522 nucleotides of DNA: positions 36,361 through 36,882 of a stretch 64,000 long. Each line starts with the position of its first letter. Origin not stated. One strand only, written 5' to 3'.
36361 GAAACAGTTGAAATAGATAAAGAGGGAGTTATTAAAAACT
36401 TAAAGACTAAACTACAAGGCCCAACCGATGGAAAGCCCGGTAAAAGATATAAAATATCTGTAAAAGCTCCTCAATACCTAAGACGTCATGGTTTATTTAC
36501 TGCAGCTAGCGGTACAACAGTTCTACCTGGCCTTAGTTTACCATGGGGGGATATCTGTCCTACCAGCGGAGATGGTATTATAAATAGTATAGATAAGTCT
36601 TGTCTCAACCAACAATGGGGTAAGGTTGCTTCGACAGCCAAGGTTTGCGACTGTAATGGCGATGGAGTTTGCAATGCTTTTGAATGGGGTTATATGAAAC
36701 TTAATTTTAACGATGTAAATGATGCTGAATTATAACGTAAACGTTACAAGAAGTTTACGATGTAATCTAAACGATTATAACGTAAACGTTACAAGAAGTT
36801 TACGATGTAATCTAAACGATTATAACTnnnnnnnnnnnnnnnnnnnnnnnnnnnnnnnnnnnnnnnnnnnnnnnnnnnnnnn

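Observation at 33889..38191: Cohesin-dockerin-like cell-surface module: a dockerin-tailed giant Cys-rich protein followed by two anchored cohesin-like proteins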

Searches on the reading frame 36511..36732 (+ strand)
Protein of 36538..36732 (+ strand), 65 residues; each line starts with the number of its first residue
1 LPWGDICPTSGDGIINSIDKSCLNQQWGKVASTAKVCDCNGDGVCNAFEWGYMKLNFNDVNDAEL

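Call 16: search_protein_families(library=pfam, proteins=[window:36538-36732:+], max_evalue=1)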
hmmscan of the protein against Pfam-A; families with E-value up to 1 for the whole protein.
seq(65 aa): 2 families
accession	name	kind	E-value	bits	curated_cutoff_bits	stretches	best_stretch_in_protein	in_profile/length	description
PF00404.24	Dockerin_1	-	0.00021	21.8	22.9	1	11-48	6-47/57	Dockerin type I domain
PF00036.39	EF-hand_1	-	0.22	11.6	25.4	0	35-52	7-24/29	EF hand domain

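Call 36: search_solved_structures(query=A2, max_evalue=1, show_alignments=2)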
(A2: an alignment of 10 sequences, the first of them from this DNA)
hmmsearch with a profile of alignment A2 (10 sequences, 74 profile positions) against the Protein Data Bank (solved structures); distinct sequences matched with E-value up to 1: 30.
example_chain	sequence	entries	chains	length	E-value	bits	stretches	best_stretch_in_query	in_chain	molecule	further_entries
4fl4_A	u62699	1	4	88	1.6e-09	40.8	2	13-60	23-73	Glycoside hydrolase family 9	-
2mte_A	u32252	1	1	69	4.8e-08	36.1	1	13-66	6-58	Cellulose 1,4-beta-cellobiosidase (reducing end) CelS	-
1daq_A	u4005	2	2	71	5.2e-08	36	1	13-66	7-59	ENDOGLUCANASE SS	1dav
2y3n_B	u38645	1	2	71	5.6e-07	32.7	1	13-73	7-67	CELLULOSOMAL FAMILY-48 PROCESSIVE GLYCOSIDE HYDROLASE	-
5nrm_B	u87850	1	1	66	6.3e-07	32.5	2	40-64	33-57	DocCel5: Type I dockerin repeat domain from A. cellulolyticus family 5 endoglucanase WP_01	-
5nrk_B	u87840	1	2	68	1.9e-06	30.9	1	39-64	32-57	DocCel5: Type I dockerin repeat domain from A. cellulolyticus family 5 endoglucanase WP_01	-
2vn6_B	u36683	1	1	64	2.4e-06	30.6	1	20-64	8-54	ENDOGLUCANASE A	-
2vn5_B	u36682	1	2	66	7.3e-06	29.1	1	20-64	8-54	ENDOGLUCANASE A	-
5k39_B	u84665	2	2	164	1.3e-05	28.3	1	7-68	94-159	Dockerin module from a protein of unknown function | Ig domain protein group 2 domain protein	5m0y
4cj0_A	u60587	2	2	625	2.3e-05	27.5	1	13-59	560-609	ENDOGLUCANASE D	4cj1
1clc_A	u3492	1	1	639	2.3e-05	27.5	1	13-59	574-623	ENDOGLUCANASE CELD; EC: 3.2.1.4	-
2yik_A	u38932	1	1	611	0.0003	23.9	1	12-63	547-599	ENDOGLUCANASE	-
4dh2_B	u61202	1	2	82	0.00077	22.6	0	45-64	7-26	Dockerin type 1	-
1ohz_B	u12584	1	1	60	0.0023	21.1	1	13-58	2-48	ENDO-1,4-BETA-XYLANASE Y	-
2b59_B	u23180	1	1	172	0.0052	20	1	7-70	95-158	Cellulosomal scaffolding protein A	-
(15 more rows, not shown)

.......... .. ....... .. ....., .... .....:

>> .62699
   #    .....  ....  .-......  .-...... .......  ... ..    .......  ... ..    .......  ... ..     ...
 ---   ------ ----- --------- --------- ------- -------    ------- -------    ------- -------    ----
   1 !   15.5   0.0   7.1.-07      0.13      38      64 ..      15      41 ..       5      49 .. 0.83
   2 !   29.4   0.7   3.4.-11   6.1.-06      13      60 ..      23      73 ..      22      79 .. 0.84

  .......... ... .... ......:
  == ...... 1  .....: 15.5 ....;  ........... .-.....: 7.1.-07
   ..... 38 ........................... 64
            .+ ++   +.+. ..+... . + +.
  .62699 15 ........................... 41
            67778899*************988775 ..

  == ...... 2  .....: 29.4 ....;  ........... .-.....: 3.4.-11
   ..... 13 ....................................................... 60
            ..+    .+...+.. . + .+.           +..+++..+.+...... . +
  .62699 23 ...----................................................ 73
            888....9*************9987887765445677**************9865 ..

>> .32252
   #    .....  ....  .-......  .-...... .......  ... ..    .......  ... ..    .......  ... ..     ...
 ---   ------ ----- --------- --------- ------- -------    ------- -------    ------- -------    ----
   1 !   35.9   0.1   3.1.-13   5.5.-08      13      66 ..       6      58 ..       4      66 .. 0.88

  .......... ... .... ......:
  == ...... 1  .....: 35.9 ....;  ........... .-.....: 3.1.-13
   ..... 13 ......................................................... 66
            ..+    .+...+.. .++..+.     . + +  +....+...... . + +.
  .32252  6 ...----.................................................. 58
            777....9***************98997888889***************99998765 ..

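Call 94: find_related_loci(query=A2, collection=metagenome_contigs, flank=6000)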
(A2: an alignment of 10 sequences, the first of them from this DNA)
Query A2 (74 aa) in metagenome_contigs; peptide patterns used: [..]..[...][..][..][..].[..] (x = any residue, [..] = any of these).
155 stretches matched a pattern; 45 encode a relative of the query (tblastn E <= 1e-3); 45 distinct loci.
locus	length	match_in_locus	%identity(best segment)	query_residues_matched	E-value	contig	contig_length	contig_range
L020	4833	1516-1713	60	1-66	3e-20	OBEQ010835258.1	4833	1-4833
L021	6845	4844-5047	51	1-73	6e-16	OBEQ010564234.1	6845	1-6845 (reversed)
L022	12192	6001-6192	48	10-71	3e-15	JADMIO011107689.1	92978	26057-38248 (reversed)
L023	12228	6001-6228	45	1-73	1e-14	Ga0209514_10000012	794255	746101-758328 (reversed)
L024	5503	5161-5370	43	10-73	1e-14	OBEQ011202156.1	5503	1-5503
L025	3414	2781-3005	43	1-73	1e-14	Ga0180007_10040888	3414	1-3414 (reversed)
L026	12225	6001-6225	43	1-74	3e-14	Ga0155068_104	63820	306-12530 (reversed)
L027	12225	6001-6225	47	1-73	3e-14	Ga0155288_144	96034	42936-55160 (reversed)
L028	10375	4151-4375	43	1-74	3e-14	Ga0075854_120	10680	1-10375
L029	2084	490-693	46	1-68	4e-14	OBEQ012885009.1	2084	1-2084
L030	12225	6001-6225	45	1-73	6e-14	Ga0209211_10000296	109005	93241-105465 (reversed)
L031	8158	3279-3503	43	1-73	8e-14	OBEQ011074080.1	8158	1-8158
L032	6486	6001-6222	42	1-73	1e-13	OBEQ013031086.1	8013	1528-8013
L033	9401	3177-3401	41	1-73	3e-13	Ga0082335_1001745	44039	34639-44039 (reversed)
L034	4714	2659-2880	42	1-73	2e-13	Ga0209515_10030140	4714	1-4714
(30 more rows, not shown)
